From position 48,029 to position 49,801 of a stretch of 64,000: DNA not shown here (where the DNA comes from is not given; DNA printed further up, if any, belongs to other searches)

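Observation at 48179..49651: FAH-RraA domain fusion as first gene of a homoprotocatechuate meta-cleavage operon that lacks hpaF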

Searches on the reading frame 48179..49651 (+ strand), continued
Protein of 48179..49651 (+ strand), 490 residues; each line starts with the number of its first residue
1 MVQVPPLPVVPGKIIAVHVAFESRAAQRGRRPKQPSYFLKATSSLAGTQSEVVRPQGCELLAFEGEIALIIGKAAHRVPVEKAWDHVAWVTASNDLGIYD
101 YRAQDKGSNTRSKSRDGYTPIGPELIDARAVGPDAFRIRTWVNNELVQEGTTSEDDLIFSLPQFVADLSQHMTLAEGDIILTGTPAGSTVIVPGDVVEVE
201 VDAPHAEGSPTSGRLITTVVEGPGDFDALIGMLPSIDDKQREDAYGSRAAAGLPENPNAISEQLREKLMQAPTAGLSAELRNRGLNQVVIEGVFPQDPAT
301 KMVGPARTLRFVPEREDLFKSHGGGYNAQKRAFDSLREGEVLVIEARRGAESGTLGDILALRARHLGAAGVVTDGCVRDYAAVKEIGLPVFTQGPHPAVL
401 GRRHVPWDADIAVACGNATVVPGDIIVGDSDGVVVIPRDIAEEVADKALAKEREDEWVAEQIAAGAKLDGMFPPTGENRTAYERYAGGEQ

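Call 17: find_related_loci(query=A1, collection=genome_contigs, flank=10000)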
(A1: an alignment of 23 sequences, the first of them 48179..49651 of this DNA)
Query A1 (490 aa) in genome_contigs; peptide patterns used: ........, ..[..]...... (x = any residue, [..] = any of these).
600 stretches matched a pattern (row limit reached: there are more); 592 encode a relative of the query (tblastn E <= 1e-3); the best 80 are kept; 80 distinct loci.
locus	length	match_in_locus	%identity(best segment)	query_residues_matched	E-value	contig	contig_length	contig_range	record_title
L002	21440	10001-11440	72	7-488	0e+0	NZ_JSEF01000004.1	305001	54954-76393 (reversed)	Corynebacterium minutissimum strain ATCC 23348 Ordered_Contig_004, whole genome shotgun sequence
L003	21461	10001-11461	69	7-485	0e+0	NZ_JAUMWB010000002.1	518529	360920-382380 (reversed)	MAG: Rothia sp. (in: high G+C Gram-positive bacteria) isolate S13M_Sa_13 NODE_2_length_518529_cov_207.011721, whole geno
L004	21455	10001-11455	65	7-485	0e+0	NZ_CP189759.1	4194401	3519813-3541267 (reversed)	Brevibacterium sp. LE-L chromosome, complete genome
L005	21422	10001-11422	67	11-483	0e+0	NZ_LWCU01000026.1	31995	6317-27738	Microbacterium sp. H83 contig_32, whole genome shotgun sequence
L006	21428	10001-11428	64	7-489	0e+0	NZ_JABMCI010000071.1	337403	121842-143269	Cellulomonas humilata strain ATCC 25174 k141_79, whole genome shotgun sequence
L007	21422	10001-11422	65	11-483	0e+0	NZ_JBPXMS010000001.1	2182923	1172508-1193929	Microbacterium sp. A84 Scaffold1, whole genome shotgun sequence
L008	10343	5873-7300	65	6-485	0e+0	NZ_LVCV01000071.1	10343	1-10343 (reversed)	Rhodococcus sp. EPR-157 Scaffold14_13, whole genome shotgun sequence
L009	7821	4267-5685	65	11-483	0e+0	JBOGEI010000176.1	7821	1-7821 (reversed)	MAG: Microbacterium sp. isolate SD8048_metabat2.bin.7_sub NODE_1001_length_7821_cov_1.164284, whole genome shotgun seque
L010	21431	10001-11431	65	11-487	0e+0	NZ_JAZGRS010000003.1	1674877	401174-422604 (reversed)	Microbacterium paraoxydans strain GM09 NODE_3_length_1674779_cov_26.433287, whole genome shotgun sequence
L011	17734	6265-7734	63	7-483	0e+0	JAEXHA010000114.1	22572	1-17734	MAG: Actinomycetes bacterium isolate OH_HBB_92 k127_1644064, whole genome shotgun sequence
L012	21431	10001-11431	66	11-487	0e+0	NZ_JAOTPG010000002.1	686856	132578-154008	Microbacterium sp. CGR1 000001F/arrow, whole genome shotgun sequence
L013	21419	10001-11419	65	11-487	0e+0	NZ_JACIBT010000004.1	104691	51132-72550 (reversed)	Garicola koreensis strain DSM 28238 Ga0197579_04, whole genome shotgun sequence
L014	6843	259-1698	64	7-487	0e+0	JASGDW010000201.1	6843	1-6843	MAG: Microbacterium sp. isolate 5M035 JMF-2106-05-0005A.bin.35_200, whole genome shotgun sequence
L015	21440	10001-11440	62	7-485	0e+0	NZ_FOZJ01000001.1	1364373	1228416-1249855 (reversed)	Microbacterium sp. cf046, whole genome shotgun sequence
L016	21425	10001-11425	64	7-482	0e+0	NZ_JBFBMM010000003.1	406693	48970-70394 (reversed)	Microbacterium sp. NPDC077184 NPDC077184_78_H11.ctg-0003, whole genome shotgun sequence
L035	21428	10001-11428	55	12-486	4e-157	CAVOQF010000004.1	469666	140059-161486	MAG: uncultured Actinomycetota bacterium isolate MFD09848.bin.4.36 genome assembly, contig: contig_22921, whole genome s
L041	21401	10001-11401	54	6-485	2e-146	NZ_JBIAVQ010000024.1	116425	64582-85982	Streptomyces sp. NPDC001536 NPDC001536_121_G8.ctg-0024, whole genome shotgun sequence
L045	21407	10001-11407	53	6-486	1e-140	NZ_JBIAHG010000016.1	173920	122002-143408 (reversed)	Streptomyces sp. NPDC006602 NPDC006602_1_C2.ctg-0016, whole genome shotgun sequence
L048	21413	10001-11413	48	7-485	4e-131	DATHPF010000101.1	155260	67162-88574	MAG TPA_asm: Streptosporangiaceae bacterium isolate SMAG_U12703 k141_2870170, whole genome shotgun sequence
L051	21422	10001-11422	57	11-484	5e-170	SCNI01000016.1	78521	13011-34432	Microbacteriaceae bacterium 3FA27C10 NODE_16_length_78521_cov_19.013379, whole genome shotgun sequence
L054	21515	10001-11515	58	11-483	8e-166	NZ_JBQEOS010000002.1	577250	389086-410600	Microbacterium sp. 22296 scaffold2, whole genome shotgun sequence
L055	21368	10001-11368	48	3-473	1e-124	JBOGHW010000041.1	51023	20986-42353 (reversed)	MAG: Acidimicrobiales bacterium isolate TC-S_metawrap_bin.20 k127_3878179, whole genome shotgun sequence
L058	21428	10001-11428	66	6-483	0e+0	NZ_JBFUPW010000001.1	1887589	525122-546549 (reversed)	Arthrobacter sp. RCC_34 NODE_1_length_1887589_cov_250.579164, whole genome shotgun sequence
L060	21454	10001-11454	55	10-483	3e-147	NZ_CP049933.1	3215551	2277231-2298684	Leucobacter coleopterorum strain HDW9A chromosome, complete genome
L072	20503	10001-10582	34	8-202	4e-33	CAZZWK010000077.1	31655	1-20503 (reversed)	MAG: uncultured Dictyobacter sp. isolate Brown_AE.bin.11 genome assembly, contig: NODE_219_length_31655_cov_16.227658, w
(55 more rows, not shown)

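Call 32: search_protein_families(library=pfam, proteins=[L058:6580-8346:+, L012:7600-8343:+, L055:12092-13141:+, L048:11787-12587:-, L051:16359-17510:-, L054:17474-18763:-, L011:13198-13779:+, L035:12631-12933:-, L041:11322-11786:-, L060:1939-3312:-], max_evalue=0.001)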
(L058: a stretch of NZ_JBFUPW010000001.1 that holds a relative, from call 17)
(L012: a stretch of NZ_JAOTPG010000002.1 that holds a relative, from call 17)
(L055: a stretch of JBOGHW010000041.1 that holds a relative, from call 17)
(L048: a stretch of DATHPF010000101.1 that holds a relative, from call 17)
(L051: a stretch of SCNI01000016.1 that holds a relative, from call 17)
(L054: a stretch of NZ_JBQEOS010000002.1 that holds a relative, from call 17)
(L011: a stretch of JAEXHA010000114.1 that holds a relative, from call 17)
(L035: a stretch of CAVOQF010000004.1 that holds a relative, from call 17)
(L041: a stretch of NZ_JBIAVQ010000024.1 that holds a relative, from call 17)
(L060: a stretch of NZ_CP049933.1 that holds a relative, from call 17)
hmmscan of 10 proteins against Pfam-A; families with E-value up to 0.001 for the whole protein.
L058:6580-8346:+ (589 aa): 3 families
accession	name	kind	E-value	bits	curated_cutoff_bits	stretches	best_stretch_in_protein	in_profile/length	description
PF02776.23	TPP_enzyme_N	-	1.5e-26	93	26.8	1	45-146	2-104/119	Thiamine pyrophosphate enzyme, N-terminal TPP binding domain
PF00205.28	TPP_enzyme_M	-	4.5e-24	85.1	30.4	1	229-361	1-137/137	Thiamine pyrophosphate enzyme, central domain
PF02775.26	TPP_enzyme_C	-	3.7e-21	75.9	21.9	1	419-567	1-149/151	Thiamine pyrophosphate enzyme, C-terminal TPP binding domain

L012:7600-8343:+ (248 aa): 12 families
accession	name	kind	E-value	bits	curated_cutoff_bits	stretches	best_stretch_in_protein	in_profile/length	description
PF09339.16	HTH_IclR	-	3.7e-14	52.7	22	1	25-75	1-51/52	IclR helix-turn-helix domain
PF01614.24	IclR_C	-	5e-13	49.4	24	1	95-240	7-170/174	Bacterial transcriptional regulator IclR C-terminal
PF08279.18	HTH_11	-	7.8e-07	29.3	25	1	31-68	4-41/55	HTH domain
PF12802.13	MarR_2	-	2.5e-06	28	27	1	31-73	9-51/61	MarR family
PF13384.12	HTH_23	-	4.6e-06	26.7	24.6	0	43-71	18-46/50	Homeodomain-like domain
PF25213.1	HVO_A0261_N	-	8.1e-06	26.1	35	1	30-78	14-59/86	HVO_A0261 N-terminal domain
PF01022.26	HTH_5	-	5.2e-05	23.5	22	0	31-72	6-45/47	Bacterial regulatory protein, arsR family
PF01047.28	MarR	-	7.7e-05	22.9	24.6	0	32-75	8-50/59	MarR family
PF08100.18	Dimerisation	-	0.0001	22.5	25.6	1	31-78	29-76/93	O-methyltransferase dimerisation domain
PF12840.13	HTH_20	-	0.00012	22.4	27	1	31-72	8-48/51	Helix-turn-helix domain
PF02082.26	Rrf2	-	0.00014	22.4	30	1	23-72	2-53/132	Iron-dependent Transcriptional regulator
PF01978.25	TrmB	-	0.00059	20.1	25.6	0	35-74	16-54/68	Sugar-specific transcriptional regulator TrmB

L055:12092-13141:+ (350 aa): 1 family
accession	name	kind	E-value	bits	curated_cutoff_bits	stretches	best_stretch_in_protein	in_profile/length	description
PF00701.28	DHDPS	-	2.4e-86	289.5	22.1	1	44-330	3-287/289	Dihydrodipicolinate synthetase family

L048:11787-12587:- (267 aa): 0 families

L051:16359-17510:- (384 aa): 0 families

L054:17474-18763:- (430 aa): 0 families

L011:13198-13779:+ (194 aa): 0 families

L035:12631-12933:- (101 aa): 0 families

L041:11322-11786:- (155 aa): 0 families

L060:1939-3312:- (458 aa): 3 families
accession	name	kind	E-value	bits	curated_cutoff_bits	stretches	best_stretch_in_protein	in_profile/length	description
PF00528.27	BPD_transp_1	-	1.2e-21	77.7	26.4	1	130-308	1-179/184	Binding-protein-dependent transport system inner membrane component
PF12911.12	OppC_N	-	2.4e-12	47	23.9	1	40-86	4-49/53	N-terminal TM domain of oligopeptide transport permease C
PF00005.33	ABC_tran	-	9.9e-11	42.8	25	1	371-453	2-74/137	ABC transporter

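Call 34: list_cluster_members(proteins=[window:48179-49651:+, P0039, P0080])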
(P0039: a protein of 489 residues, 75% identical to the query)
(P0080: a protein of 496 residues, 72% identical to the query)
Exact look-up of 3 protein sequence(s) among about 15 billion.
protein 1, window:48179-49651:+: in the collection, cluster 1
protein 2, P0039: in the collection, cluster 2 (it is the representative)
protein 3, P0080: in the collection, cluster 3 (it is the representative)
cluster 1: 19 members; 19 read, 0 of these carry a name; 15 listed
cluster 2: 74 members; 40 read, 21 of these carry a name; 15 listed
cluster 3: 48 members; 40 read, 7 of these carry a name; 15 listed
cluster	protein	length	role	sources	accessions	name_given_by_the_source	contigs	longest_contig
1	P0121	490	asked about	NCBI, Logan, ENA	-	-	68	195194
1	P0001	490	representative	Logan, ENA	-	-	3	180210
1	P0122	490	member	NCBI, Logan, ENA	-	-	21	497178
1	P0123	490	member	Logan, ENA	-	-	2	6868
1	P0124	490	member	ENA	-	-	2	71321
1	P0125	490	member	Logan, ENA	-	-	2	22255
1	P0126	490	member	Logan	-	-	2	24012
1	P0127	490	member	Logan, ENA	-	-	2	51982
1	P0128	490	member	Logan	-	-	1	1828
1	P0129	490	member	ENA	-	-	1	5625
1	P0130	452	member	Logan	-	-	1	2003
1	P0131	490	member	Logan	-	-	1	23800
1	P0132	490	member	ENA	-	-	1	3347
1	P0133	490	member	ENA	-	-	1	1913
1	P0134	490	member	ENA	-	-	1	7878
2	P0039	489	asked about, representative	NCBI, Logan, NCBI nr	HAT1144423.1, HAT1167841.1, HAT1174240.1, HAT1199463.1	TPA: fumarylacetoacetate hydrolase family protein [Corynebacterium striatum] | fumarylacetoacetate hydrolase family protein [Corynebacterium striatum]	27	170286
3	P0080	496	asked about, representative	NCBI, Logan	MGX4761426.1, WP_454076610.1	fumarylacetoacetate hydrolase family protein [Corynebacterium minutissimum]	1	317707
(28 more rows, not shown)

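Call 44: predict_structure(alignment_id=A1)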
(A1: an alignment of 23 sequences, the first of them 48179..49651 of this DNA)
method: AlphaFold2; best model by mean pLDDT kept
length: 490 residues; sequences in the alignment: 23
mean_pLDDT: 79.2   pTM: 0.51
mean pLDDT of the five models: 79.2, 77.1, 75.6, 75.4, 72.9
residues with pLDDT >= 90: 169; 70-90: 196; 50-70: 78; < 50: 47
segments of 3 or more residues with pLDDT < 50: 1-6, 100-115, 226-236, 243-246, 323-325, 400-403
pLDDT, mean of each block of 10 residues (from residue 1): 45 77 64 73 62 68 85 93 95 74 37 53 89 94 90 88 91 87 71 88 93 89 55 48 57 73 93 93 90 89 93 65 59 85 82 73 88 88 90 75 64 90 95 94 94 90 87 86 77
secondary structure, 60 per line:
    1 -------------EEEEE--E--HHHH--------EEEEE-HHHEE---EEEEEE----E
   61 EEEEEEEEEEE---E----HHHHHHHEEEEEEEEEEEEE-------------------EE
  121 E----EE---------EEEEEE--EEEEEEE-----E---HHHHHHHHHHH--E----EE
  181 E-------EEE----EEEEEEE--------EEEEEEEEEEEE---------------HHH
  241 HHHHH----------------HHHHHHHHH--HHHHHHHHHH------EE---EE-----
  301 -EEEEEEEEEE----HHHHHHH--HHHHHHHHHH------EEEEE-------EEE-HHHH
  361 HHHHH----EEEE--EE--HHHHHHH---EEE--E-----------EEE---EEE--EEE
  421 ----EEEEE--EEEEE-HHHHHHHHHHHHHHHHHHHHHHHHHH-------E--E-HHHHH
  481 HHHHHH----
elements in order: E14-18 H24-27 E36-40 E50-55 E60-71 H80-86 E87-99 E119-121 E137-142 E145-151 H161-171 E179-181 E189-191 E196-202 E211-222 H238-245 H262-270 H273-282 E302-311 H316-322 H325-334 E341-345 E353-355 H357-365 E370-373 H380-386 E390-392 E407-409 E413-415 E418-420 E425-429 E432-436 H438-463 H476-486
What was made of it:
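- The AlphaFold model gives no confident interdomain geometry (pTM 0.51; call 44).
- Tried and rejected: The domains fold as expected, but their relative orientation is not reliable, so no channelling argument was made (call 44).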

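Call 53: search_protein_families(library=ncbifam, proteins=[L055:12092-13141:+, L045:11389-12381:+, L058:6580-8346:+], max_evalue=1e-20)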
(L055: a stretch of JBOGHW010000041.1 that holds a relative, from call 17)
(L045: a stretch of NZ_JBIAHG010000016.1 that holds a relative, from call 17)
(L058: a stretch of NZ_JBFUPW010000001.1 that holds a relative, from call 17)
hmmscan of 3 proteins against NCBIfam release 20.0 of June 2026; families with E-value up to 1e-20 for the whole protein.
L055:12092-13141:+ (350 aa): 7 families
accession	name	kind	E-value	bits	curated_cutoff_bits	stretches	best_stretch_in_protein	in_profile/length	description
TIGR02313.1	HpaI-NOT-DapA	exception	3.5e-106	354.3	396.7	1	43-327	1-284/294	2,4-dihydroxyhept-2-ene-1,7-dioic acid aldolase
TIGR00674.1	dapA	equivalog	6.3e-85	284.5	206.15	1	46-329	2-283/286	4-hydroxy-tetrahydrodipicolinate synthase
NF002958.0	PRK03620.1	subfamily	6.6e-42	143.4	278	1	51-335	19-302/307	5-dehydro-4-deoxyglucarate dehydratase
NF003164.0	PRK04147.1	equivalog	8e-42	143.5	281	1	43-328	4-286/294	N-acetylneuraminate lyase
TIGR00683.1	nanA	equivalog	3.3e-38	131.7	382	1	44-327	2-283/293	N-acetylneuraminate lyase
TIGR03249.1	KdgD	equivalog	3.1e-33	115.2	373.95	1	49-329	15-295/299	5-dehydro-4-deoxyglucarate dehydratase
NF040954.1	Arch_KDGaldase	equivalog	2e-32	112.7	390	1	47-327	4-276/288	bifunctional 2-dehydro-3-deoxy-phosphogluconate/2-dehydro-3-deoxy-6-phosphogalactonate aldolase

L045:11389-12381:+ (331 aa): 7 families
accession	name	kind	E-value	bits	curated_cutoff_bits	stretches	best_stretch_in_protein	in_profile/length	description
TIGR02313.1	HpaI-NOT-DapA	exception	2e-103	345.2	396.7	1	30-319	1-286/294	2,4-dihydroxyhept-2-ene-1,7-dioic acid aldolase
TIGR00674.1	dapA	equivalog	5.8e-79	264.9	206.15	1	33-317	2-281/286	4-hydroxy-tetrahydrodipicolinate synthase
NF003164.0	PRK04147.1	equivalog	2.3e-36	125.6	281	1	30-318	4-286/294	N-acetylneuraminate lyase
NF002958.0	PRK03620.1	subfamily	1e-34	119.8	278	1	37-325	18-302/307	5-dehydro-4-deoxyglucarate dehydratase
TIGR00683.1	nanA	equivalog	1.2e-30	106.8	382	1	31-309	2-275/293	N-acetylneuraminate lyase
NF040954.1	Arch_KDGaldase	equivalog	4.7e-26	91.8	390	1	34-266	4-225/288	bifunctional 2-dehydro-3-deoxy-phosphogluconate/2-dehydro-3-deoxy-6-phosphogalactonate aldolase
TIGR03249.1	KdgD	equivalog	2.9e-25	89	373.95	1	36-261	15-238/299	5-dehydro-4-deoxyglucarate dehydratase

L058:6580-8346:+ (589 aa): 45 families (the best 25 are shown)
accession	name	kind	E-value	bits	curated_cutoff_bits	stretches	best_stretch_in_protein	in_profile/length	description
TIGR00118.1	acolac_lg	equivalog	9.1e-54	182.9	538.35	1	55-573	13-535/557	biosynthetic-type acetolactate synthase large subunit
NF005713.0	PRK07525.1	subfamily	1.6e-51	175.4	620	1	46-585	9-575/592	sulfoacetaldehyde acetyltransferase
NF004710.0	PRK06048.1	equivalog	2.7e-49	168.1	976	1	55-572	20-537/561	acetolactate synthase large subunit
TIGR03457.1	sulphoacet_xsc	equivalog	6.3e-49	166.8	676.4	1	50-585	9-569/579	sulfoacetaldehyde acetyltransferase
NF005470.0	PRK07064.1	equivalog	8.8e-47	160.4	495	1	44-557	5-517/552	thiamine pyrophosphate-binding protein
NF004919.0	PRK06276.1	equivalog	1.7e-46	158.8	866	1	55-488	13-456/582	acetolactate synthase large subunit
NF006524.0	PRK08978.1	equivalog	1.1e-44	152.6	738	1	51-490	8-444/548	acetolactate synthase 2 catalytic subunit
NF006319.0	PRK08527.1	equivalog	1.5e-44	152.4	905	1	51-491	11-459/565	acetolactate synthase large subunit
NF006122.0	PRK08266.1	subfamily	2.4e-44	151.8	571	1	47-567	7-520/543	hypothetical protein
NF006187.0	PRK08322.1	equivalog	2.4e-43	148.4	509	1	57-555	16-514/548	acetolactate synthase large subunit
NF005712.0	PRK07524.1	subfamily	6.1e-43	147.1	500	1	51-552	10-512/536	5-guanidino-2-oxopentanoate decarboxylase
NF006052.0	PRK08199.1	subfamily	3.2e-42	144.6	539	1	55-579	20-544/559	thiamine pyrophosphate protein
NF005860.0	PRK07789.1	equivalog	9.5e-42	143.1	881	1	42-573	32-579/615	acetolactate synthase large subunit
NF004516.0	PRK05858.1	equivalog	7.2e-41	140.3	587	1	47-550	15-516/548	acetolactate synthase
NF006016.1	PRK08155.1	equivalog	9.3e-41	139.9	870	1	56-489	16-451/554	acetolactate synthase large subunit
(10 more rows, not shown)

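Call 59: search_protein_families(library=pfam, proteins=[L072:5183-5977:-, L072:6310-7329:+, L072:7420-8937:+, L072:8961-9884:+, L072:9881-10630:+, L072:10635-12155:+, L072:12238-13041:-, L072:14028-14957:-, L072:15103-16671:-], max_evalue=0.0001)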
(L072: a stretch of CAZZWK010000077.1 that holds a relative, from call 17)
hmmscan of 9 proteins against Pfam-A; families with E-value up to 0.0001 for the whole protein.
L072:5183-5977:- (264 aa): 1 family
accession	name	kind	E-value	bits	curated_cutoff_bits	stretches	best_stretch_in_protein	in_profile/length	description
PF01066.26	CDP-OH_P_transf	-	4.5e-17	63.3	22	1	33-181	3-135/152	CDP-alcohol phosphatidyltransferase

L072:6310-7329:+ (339 aa): 3 families
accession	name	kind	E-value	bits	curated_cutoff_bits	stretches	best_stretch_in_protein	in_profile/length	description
PF00903.31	Glyoxalase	-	2.2e-27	96.3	20.6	2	152-272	1-121/121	Glyoxalase/Bleomycin resistance protein/Dioxygenase superfamily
PF13669.12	Glyoxalase_4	-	3.1e-09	37.5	27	0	154-233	1-86/109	Glyoxalase/Bleomycin resistance protein/Dioxygenase superfamily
PF22677.2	Ble-like_N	-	6.1e-08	32.7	24.5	0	21-42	4-25/41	Bleomycin resistance protein-like N-terminal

L072:7420-8937:+ (505 aa): 2 families
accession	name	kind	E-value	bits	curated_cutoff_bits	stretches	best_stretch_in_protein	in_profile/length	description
PF11794.13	HpaB_N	-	1.7e-105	352.9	35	1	5-274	1-270/270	4-hydroxyphenylacetate 3-hydroxylase N terminal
PF03241.18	HpaB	-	3.4e-70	235.7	25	1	281-479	1-201/202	4-hydroxyphenylacetate 3-hydroxylase C terminal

L072:8961-9884:+ (307 aa): 1 family
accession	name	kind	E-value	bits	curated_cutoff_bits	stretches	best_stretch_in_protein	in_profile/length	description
PF00701.28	DHDPS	-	2e-81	273.4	22.1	1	10-294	2-286/289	Dihydrodipicolinate synthetase family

L072:9881-10630:+ (249 aa): 1 family
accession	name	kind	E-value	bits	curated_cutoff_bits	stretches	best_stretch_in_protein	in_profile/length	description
PF01557.24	FAA_hydrolase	-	3.8e-61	206.9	23.9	1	47-243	2-213/214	Fumarylacetoacetate (FAA) hydrolase C-terminal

L072:10635-12155:+ (506 aa): 1 family
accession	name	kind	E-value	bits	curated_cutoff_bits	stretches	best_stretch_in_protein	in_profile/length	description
PF00171.27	Aldedh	-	1.2e-172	575.1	23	1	33-490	4-459/461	Aldehyde dehydrogenase family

L072:12238-13041:- (267 aa): 2 families
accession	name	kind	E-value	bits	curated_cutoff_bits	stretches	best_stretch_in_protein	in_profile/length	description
PF13263.12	PHP_C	-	3.5e-08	33.3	21.3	1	193-232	13-54/56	PHP-associated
PF02811.25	PHP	-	1.5e-06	29.1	26.4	1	38-83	1-47/164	PHP domain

L072:14028-14957:- (309 aa): 3 families
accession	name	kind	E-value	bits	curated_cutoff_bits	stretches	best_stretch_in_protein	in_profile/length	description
PF13602.12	ADH_zinc_N_2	-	1.5e-23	84.7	27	1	187-306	1-134/134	Zinc-binding dehydrogenase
PF08240.17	ADH_N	-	1.8e-18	67.1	23.5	1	30-114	2-103/104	Alcohol dehydrogenase GroES-like domain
PF00107.32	ADH_zinc_N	-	3.2e-18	66.4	31.8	1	156-242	1-95/129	Zinc-binding dehydrogenase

L072:15103-16671:- (522 aa): 3 families
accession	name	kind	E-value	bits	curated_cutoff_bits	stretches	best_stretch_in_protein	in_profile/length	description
PF02518.31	HATPase_c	-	1.5e-34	119.2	26.4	1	393-503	2-110/111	Histidine kinase-, DNA gyrase B-, and HSP90-like ATPase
PF00512.31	HisKA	-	3e-16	59.7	26.9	1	280-346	2-66/66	His Kinase A (phospho-acceptor) domain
PF00672.30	HAMP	-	4e-16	59.5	25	1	215-267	1-52/53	HAMP domain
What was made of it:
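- A Chloroflexota hpa operon (L072) has one FAH gene and no hpaF, N-type FAH or RraA domain (call 59).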
